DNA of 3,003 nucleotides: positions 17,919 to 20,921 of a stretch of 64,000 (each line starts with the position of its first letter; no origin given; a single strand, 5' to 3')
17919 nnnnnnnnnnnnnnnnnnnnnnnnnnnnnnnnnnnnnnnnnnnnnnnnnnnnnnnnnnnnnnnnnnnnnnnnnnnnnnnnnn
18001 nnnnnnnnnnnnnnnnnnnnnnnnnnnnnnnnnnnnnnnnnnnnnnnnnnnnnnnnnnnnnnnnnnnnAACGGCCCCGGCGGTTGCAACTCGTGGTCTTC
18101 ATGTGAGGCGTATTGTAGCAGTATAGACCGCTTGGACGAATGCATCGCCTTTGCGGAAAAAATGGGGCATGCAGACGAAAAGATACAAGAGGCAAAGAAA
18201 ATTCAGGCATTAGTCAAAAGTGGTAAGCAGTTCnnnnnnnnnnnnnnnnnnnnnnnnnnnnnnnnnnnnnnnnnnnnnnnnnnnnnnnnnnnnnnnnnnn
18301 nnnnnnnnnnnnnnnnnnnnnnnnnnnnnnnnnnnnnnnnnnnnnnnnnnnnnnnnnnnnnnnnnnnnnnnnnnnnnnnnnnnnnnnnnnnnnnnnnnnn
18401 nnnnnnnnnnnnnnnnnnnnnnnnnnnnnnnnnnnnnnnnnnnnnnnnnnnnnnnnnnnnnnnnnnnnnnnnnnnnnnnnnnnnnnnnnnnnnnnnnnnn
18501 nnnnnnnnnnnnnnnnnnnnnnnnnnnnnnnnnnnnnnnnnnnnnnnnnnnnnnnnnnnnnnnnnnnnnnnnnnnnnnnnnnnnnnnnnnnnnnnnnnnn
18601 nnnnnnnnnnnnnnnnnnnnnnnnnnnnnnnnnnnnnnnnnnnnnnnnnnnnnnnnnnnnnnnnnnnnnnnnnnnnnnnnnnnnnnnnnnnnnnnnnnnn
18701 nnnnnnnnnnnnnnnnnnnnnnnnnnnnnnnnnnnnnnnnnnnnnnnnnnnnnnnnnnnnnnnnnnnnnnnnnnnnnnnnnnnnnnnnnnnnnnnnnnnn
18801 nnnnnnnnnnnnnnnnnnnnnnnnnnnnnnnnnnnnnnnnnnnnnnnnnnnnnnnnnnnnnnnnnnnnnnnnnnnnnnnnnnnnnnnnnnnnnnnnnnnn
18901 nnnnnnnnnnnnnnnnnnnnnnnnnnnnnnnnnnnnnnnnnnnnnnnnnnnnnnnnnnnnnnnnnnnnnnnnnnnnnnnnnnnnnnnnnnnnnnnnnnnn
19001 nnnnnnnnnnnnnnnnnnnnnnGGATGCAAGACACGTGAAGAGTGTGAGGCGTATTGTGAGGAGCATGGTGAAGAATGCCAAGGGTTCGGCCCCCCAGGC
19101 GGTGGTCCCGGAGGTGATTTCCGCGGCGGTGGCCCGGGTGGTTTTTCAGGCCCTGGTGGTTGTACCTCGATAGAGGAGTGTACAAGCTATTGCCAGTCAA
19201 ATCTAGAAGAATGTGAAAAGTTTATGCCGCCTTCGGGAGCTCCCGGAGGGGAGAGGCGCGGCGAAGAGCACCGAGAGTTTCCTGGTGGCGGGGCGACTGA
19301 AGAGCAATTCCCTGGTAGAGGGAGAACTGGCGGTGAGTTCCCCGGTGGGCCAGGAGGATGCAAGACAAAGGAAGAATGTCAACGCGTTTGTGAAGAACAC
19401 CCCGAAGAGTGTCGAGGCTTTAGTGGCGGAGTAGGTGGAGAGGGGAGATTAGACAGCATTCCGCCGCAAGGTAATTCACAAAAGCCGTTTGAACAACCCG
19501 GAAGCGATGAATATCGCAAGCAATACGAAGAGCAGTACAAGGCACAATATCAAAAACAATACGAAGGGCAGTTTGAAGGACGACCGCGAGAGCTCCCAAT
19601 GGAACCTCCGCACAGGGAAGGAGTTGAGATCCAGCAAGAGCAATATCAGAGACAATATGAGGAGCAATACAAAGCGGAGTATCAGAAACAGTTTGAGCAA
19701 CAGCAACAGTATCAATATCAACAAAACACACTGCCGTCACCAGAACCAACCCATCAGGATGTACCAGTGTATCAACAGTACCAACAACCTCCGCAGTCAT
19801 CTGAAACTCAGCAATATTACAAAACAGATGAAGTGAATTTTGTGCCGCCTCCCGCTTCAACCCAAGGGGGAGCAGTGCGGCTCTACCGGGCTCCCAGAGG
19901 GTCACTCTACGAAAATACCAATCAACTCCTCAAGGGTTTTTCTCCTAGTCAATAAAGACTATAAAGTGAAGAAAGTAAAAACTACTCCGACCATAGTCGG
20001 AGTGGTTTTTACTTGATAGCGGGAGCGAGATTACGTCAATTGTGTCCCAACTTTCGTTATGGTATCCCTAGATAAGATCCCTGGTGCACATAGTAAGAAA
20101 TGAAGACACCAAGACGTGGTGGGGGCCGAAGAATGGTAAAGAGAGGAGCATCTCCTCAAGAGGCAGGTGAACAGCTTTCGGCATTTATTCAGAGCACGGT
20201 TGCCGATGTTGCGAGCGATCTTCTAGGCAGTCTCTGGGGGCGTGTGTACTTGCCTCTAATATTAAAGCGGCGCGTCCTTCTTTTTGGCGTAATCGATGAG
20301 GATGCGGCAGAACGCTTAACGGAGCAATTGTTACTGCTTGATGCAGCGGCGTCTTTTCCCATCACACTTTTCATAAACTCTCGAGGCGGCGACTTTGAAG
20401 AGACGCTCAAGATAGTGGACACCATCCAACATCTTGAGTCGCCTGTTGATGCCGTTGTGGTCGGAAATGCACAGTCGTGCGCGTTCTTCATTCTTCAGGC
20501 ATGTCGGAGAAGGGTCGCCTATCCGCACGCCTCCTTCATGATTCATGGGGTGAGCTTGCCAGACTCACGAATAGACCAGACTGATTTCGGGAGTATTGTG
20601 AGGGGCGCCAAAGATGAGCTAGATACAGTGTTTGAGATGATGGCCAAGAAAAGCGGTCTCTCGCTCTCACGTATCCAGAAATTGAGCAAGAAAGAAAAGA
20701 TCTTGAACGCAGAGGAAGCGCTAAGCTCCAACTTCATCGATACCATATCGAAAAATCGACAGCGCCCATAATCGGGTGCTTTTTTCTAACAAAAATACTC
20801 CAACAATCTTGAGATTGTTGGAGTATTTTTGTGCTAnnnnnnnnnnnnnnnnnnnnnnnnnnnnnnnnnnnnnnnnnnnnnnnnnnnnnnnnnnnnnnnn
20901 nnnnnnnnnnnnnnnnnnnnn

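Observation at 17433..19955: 840-aa secreted protein built from at least 8 copies of an undescribed 4-cysteine module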

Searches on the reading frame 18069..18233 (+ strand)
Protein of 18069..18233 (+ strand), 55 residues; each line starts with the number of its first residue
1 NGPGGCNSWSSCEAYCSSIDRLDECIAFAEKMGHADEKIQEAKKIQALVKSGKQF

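Call 40: search_solved_structures(query=A3, max_evalue=10, show_alignments=3)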
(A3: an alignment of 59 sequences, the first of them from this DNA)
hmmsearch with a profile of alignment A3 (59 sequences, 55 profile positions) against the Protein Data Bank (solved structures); distinct sequences matched with E-value up to 10: 5.
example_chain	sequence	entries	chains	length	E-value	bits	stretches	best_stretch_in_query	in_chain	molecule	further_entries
6wo6_A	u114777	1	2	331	0.085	16.1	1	21-47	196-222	RavA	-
6jbc_A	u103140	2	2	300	0.58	13.5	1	27-52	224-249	Pantoate kinase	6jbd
2a2f_X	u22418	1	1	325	1.3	12.4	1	17-49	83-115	Exocyst complex component Sec15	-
7tye_A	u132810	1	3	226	1.5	12.1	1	20-34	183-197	3,4-dihydroxy-2-butanone 4-phosphate synthase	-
9jm7_A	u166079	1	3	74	5.4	10.3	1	28-46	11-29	LRD-2A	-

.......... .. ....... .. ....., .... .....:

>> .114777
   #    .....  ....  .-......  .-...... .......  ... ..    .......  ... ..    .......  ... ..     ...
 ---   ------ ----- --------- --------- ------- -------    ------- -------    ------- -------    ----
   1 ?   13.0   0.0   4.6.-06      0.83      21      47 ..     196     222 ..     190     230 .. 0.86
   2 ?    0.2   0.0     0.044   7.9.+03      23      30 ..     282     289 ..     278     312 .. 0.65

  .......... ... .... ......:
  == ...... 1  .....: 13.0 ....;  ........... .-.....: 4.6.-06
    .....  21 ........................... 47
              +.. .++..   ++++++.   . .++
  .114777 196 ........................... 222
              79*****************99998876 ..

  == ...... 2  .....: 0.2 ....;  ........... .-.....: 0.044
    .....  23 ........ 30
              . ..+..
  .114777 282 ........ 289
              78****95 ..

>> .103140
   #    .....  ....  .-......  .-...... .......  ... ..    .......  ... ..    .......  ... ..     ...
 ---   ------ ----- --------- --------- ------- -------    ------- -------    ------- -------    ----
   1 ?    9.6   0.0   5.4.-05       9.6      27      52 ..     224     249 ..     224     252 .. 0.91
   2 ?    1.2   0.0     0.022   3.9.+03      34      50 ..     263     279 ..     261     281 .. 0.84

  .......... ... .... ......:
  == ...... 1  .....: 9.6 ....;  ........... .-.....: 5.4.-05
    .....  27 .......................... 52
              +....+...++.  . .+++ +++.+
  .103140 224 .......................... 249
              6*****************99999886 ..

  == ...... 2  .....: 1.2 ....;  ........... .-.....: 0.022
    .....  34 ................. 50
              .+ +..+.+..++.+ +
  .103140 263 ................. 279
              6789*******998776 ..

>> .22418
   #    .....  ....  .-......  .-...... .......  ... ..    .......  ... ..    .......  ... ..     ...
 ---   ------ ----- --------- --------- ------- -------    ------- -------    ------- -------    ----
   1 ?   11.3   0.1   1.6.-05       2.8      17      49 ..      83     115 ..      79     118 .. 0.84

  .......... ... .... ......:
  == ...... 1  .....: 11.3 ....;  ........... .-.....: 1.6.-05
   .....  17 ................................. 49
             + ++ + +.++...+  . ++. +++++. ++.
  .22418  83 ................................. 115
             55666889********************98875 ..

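Call 41: search_protein_families(library=pfam, alignment_id=A3, max_evalue=10)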
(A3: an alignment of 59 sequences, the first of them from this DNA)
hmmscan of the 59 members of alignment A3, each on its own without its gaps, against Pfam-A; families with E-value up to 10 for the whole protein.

A. member 1, seq(55 aa): 0 families

B. families by the number of members that match (of 59 scanned): 17 families
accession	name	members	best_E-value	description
PF25052.1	AtDEF-like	7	0.015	Defensin-like family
PF06360.16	E_raikovi_mat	2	0.017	Euplotes raikovi mating pheromone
PF07127.16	Nodulin_late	2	0.095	Late nodulin domain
PF24231.1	DUF7444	1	0.0066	Family of unknown function (DUF7444)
PF09851.14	SHOCT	1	0.016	Short C-terminal domain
PF00451.25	Toxin_2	1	0.016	Scorpion short toxin, BmKK2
PF00304.26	Gamma-thionin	1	0.037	Gamma-thionin family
PF20223.3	DUF6582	1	0.047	Family of unknown function (DUF6582)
PF20612.3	SHOCT_2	1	0.052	SHOCT domain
PF08276.17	PAN_2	1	0.062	PAN-like domain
PF09526.16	DUF2387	1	0.08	Probable metal-binding protein (DUF2387)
PF17746.7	SfsA_N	1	0.1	SfsA N-terminal OB domain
PF25657.1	Rota_VP6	1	0.1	Rotavirus intermediate capsid protein VP6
PF12800.12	Fer4_4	1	0.16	4Fe-4S binding domain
PF04977.20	DivIC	1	0.2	Septum formation initiator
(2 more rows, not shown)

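Call 51: search_protein_representatives(alignment_id=A3)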
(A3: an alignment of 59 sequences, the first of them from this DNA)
Query: 59 sequences, 55 profile positions. Proteins with E-value up to 0.001 (for the whole library): 1868; up to 1e-10: 1603; up to 1e-30: 1056. The best 150 are listed.
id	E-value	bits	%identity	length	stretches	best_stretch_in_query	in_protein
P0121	2.1e-152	511.3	-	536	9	2-53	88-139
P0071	1.2e-151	508.9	-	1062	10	1-54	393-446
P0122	1.1e-150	505.8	-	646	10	2-54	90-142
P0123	5.1e-147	494.0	-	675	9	2-54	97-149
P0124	1.9e-144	485.8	-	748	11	2-47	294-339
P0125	9.1e-144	483.6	-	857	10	2-49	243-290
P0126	3.4e-142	478.6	-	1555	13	2-45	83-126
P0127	6.5e-142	477.7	-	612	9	2-54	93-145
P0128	1.3e-141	476.7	-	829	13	2-44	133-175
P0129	4.1e-141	475.1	-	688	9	2-48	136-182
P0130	5.6e-140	471.5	-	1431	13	2-51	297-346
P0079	2.4e-139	469.4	-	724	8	2-55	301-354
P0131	8.9e-138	464.4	-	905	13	2-51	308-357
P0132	2.3e-136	459.9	-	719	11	1-49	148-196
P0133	3.8e-136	459.2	-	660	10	2-48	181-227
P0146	2.0e-129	437.7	-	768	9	2-54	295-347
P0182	3.1e-118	401.9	-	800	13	2-53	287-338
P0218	3.1e-107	366.6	-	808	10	1-47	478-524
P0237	7.9e-103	352.5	-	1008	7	2-54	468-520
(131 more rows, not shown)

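Call 53: list_cluster_members(proteins=[P0121, P0122, P0124, P0126, P0128, P0130, P0146, P0182, P0218, P0237])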
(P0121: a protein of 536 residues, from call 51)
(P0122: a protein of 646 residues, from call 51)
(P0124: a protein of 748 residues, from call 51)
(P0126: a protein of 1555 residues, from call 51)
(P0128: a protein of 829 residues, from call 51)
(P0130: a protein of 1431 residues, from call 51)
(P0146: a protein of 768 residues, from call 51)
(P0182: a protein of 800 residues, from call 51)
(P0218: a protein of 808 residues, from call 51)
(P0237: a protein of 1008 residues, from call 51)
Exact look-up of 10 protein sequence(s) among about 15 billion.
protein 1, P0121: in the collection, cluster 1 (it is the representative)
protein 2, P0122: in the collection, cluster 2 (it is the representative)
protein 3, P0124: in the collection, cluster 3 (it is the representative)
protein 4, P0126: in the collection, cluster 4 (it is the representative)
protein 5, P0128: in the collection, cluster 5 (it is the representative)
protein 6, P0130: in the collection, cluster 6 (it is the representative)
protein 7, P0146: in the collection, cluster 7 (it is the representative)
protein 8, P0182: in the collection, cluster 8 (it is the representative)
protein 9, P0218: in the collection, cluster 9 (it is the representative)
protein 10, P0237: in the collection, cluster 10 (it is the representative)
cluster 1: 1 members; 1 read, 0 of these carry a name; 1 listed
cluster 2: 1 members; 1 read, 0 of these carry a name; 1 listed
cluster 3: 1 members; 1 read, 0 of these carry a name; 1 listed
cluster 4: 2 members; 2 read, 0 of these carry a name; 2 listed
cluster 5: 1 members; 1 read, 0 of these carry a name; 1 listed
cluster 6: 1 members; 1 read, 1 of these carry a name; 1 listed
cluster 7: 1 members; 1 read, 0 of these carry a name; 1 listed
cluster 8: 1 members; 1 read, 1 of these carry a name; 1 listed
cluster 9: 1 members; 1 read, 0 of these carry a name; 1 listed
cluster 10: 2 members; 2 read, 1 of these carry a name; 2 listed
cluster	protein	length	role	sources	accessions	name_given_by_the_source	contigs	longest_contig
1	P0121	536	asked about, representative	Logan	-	-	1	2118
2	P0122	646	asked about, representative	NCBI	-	-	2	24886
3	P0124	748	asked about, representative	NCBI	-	-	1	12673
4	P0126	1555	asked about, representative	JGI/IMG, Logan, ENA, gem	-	-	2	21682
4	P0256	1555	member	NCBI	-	-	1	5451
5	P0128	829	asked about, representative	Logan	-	-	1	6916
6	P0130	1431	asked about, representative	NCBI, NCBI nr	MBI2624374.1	hypothetical protein HYW67_02665 [Candidatus Parcubacteria bacterium] | hypothetical protein [Candidatus Parcubacteria bacterium]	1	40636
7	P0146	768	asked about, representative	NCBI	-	-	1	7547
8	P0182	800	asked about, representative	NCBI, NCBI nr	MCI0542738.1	hypothetical protein L0Y69_03255 [bacterium] | hypothetical protein [bacterium]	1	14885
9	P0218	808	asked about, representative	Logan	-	-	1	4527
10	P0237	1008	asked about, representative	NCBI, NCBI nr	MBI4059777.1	LamG domain-containing protein [Candidatus Giovannonibacteria bacterium]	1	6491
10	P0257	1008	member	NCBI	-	-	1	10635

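Call 54: find_encoding_contigs(protein=P0130, flank=5000, max_places=1)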
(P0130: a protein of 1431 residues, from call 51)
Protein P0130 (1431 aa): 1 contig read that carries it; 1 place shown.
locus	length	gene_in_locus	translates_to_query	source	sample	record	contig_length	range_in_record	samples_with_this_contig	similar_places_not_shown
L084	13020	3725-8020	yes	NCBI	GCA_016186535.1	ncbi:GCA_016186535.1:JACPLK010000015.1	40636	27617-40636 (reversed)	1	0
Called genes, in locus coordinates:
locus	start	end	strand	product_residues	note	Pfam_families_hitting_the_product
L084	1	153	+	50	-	PF00404:Dockerin_1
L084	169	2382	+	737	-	PF16656:Pur_ac_phosph_N, PF00404:Dockerin_1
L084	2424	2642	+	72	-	-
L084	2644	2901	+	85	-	-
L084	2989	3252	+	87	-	-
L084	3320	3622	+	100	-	-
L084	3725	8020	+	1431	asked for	-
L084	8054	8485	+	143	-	-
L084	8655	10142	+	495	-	PF02366:PMT, PF13231:PMT_2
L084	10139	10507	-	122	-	PF00355:Rieske, PF13806:Rieske_2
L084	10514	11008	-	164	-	PF00717:Peptidase_S24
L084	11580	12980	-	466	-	PF00413:Peptidase_M10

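Call 55: find_encoding_contigs(protein=P0122, flank=5000, max_places=1)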
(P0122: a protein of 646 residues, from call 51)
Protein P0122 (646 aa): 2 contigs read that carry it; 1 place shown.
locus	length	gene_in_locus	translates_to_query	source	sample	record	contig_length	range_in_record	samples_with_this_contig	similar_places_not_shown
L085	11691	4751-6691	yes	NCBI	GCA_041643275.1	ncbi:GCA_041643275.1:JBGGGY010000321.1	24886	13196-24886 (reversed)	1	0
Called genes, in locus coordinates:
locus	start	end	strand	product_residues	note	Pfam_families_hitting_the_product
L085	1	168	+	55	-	?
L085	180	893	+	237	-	PF00089:Trypsin, PF13365:Trypsin_2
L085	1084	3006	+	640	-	PF00012:HSP70, PF06723:MreB_Mbl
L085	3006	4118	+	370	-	PF00226:DnaJ, PF01556:DnaJ_C, PF00684:DnaJ_CXXCXGXG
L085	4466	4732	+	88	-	-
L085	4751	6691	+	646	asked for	PF25052:AtDEF-like (faint)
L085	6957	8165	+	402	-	PF22694:CtpB_N-like (weak), PF00595:PDZ, PF13180:PDZ_2, PF17820:PDZ_6, PF03572:Peptidase_S41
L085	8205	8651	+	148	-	PF01281:Ribosomal_L9_N, PF03948:Ribosomal_L9_C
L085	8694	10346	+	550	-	PF01656:CbiA (weak), PF06418:CTP_synth_N, PF00117:GATase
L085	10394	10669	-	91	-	PF01016:Ribosomal_L27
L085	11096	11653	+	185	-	PF04542:Sigma70_r2, PF08281:Sigma70_r4_2, PF04545:Sigma70_r4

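Call 86: search_protein_families(library=pfam, alignment_id=A7, max_evalue=0.001)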
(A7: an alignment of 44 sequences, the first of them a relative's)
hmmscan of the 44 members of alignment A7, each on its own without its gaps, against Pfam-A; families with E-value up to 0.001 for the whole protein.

A. member 1, P0125 (857 aa): 1 family
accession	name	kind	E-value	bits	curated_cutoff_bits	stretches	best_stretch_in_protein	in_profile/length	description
PF01934.22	HepT-like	-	0.00021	21.4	23.5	0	110-141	46-85/120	Ribonuclease HepT-like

B. families by the number of members that match (of 44 scanned): 6 families
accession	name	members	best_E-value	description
PF13385.13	Laminin_G_3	5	2e-26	Concanavalin A-like lectin/glucanases superfamily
PF00050.26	Kazal_1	3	1.3e-07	Kazal-type serine protease inhibitor domain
PF07648.20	Kazal_2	2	9.1e-07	Kazal-type serine protease inhibitor domain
PF02210.31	Laminin_G_2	2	2.6e-05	Laminin G domain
PF01934.22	HepT-like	1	0.00021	Ribonuclease HepT-like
PF20787.2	SPP1_GP23-1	1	0.00047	SPP1 phage GP23.1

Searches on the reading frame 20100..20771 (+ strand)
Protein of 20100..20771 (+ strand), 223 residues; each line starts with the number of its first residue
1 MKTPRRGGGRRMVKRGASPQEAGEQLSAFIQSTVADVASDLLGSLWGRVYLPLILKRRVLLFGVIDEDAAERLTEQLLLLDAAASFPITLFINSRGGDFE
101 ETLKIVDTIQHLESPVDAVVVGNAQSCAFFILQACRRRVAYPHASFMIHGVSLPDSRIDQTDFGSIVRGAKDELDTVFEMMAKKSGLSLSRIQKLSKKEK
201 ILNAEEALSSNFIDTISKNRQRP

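Call 15: search_protein_families(library=pfam, proteins=[window:20100-20771:+], max_evalue=0.01)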
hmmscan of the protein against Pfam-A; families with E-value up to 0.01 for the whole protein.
window:20100-20771:+ (223 aa): 1 family
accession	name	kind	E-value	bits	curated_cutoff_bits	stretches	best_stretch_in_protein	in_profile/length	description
PF00574.28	CLP_protease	-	2.7e-30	106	20.2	1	48-219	8-181/182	Clp protease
